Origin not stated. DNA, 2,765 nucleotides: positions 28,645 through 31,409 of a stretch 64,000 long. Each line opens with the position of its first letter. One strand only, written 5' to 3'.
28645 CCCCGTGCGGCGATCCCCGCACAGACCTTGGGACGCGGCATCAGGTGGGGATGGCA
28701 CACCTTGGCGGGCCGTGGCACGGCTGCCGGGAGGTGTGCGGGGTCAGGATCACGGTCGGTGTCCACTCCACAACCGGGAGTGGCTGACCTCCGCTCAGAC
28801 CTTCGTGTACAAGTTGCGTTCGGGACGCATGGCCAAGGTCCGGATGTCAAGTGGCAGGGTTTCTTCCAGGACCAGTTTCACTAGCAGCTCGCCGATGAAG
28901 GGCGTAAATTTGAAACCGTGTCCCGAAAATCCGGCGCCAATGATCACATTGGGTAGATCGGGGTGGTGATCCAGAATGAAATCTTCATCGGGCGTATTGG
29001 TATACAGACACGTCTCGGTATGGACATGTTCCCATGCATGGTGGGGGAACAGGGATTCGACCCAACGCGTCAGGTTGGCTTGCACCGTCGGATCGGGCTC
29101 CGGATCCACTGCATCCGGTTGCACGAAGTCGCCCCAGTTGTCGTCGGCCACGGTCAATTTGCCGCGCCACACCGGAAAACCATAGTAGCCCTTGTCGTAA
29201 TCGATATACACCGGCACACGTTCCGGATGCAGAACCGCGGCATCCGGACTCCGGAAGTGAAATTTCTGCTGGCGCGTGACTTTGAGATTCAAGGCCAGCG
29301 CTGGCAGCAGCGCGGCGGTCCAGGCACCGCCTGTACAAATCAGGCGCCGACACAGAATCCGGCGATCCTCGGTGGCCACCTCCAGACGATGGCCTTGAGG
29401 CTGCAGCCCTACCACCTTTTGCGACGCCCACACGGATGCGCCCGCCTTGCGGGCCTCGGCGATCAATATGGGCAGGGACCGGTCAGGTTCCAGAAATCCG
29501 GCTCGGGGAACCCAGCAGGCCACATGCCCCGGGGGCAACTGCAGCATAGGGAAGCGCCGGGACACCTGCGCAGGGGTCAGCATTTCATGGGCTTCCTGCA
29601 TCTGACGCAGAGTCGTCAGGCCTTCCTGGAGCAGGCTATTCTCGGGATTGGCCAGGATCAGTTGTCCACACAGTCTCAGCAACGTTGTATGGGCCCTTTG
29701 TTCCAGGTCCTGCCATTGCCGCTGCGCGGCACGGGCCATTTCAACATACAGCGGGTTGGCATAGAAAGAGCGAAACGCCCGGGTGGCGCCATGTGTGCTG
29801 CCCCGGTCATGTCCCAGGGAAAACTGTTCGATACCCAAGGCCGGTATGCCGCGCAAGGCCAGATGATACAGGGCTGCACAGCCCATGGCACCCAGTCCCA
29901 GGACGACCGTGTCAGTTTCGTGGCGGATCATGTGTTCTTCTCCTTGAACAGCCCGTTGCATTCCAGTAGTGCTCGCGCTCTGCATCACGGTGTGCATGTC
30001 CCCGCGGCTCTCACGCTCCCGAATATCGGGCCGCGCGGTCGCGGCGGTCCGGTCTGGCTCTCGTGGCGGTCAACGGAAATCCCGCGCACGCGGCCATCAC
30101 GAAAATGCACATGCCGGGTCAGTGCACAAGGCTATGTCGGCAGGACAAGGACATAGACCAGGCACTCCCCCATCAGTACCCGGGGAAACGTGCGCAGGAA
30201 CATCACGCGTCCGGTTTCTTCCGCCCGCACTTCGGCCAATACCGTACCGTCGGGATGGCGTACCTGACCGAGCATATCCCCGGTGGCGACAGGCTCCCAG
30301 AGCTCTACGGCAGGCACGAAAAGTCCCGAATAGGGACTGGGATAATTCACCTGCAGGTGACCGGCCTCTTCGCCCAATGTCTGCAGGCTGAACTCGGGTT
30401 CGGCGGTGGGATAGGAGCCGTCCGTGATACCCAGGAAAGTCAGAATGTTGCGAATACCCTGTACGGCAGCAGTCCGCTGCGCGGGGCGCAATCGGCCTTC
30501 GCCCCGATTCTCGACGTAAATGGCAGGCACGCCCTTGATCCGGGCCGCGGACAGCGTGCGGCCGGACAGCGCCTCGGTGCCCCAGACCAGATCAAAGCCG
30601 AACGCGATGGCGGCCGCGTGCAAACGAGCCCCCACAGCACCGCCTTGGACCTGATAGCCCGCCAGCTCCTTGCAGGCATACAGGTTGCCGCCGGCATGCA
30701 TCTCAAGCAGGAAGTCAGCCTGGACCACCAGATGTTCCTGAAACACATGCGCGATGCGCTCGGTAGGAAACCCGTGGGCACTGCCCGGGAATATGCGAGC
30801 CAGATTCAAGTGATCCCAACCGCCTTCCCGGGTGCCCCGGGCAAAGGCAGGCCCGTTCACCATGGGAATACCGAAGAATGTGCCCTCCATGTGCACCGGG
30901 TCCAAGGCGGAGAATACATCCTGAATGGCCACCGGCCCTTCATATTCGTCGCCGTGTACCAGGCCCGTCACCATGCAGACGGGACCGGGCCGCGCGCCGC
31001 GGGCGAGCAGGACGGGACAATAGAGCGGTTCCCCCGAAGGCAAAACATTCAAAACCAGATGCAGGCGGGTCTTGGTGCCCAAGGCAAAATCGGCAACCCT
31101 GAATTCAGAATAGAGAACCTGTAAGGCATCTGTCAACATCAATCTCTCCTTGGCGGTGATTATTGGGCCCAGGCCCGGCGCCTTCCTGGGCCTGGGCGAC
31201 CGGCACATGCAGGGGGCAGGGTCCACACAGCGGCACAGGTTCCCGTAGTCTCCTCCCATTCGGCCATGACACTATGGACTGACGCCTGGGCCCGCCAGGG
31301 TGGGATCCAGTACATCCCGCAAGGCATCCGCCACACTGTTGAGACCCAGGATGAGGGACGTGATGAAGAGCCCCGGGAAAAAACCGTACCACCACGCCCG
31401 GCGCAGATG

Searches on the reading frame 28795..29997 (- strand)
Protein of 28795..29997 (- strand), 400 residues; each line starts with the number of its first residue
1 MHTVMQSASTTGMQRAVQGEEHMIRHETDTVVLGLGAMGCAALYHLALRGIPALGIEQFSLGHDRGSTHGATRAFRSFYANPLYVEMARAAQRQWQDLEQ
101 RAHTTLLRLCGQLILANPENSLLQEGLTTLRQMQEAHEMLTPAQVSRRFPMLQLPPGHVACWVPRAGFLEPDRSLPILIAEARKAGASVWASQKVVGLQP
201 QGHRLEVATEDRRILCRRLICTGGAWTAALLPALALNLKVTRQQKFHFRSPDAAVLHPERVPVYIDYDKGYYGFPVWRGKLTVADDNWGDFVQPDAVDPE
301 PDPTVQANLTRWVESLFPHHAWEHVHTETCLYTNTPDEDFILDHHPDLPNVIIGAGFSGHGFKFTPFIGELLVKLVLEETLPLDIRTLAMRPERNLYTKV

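Call 21: search_protein_families(library=pfam, proteins=[window:28795-29997:-], max_evalue=0.001)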
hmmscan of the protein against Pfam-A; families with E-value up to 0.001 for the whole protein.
window:28795-29997:- (400 aa): 2 families
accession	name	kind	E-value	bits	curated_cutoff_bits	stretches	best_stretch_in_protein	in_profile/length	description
PF01266.30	DAO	-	4e-51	175.1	27.9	1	29-375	1-353/353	FAD dependent oxidoreductase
PF01593.30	Amino_oxidase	-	0.00069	19.4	19.8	0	90-256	146-289/443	Flavin containing amine oxidoreductase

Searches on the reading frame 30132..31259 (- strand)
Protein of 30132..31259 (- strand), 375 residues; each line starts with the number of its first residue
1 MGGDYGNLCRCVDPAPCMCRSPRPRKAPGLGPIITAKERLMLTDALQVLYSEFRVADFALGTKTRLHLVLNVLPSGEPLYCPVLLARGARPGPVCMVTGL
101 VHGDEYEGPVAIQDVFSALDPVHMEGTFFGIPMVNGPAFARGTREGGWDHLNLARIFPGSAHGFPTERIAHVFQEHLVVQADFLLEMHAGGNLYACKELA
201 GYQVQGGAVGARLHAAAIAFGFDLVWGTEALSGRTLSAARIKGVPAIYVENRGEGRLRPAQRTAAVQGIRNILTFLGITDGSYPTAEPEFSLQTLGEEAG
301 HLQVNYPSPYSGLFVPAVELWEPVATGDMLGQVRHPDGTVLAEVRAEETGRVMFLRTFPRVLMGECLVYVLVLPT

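Call 21: search_protein_families(library=pfam, proteins=[window:30132-31259:-], max_evalue=0.001)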
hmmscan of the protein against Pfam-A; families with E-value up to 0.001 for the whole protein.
window:30132-31259:- (375 aa): 1 family
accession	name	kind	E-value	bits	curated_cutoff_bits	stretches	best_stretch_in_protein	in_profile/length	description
PF24827.1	AstE_AspA_cat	-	3.7e-19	69.5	25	1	91-275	1-191/192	Succinylglutamate desuccinylase/Aspartoacylase catalytic domain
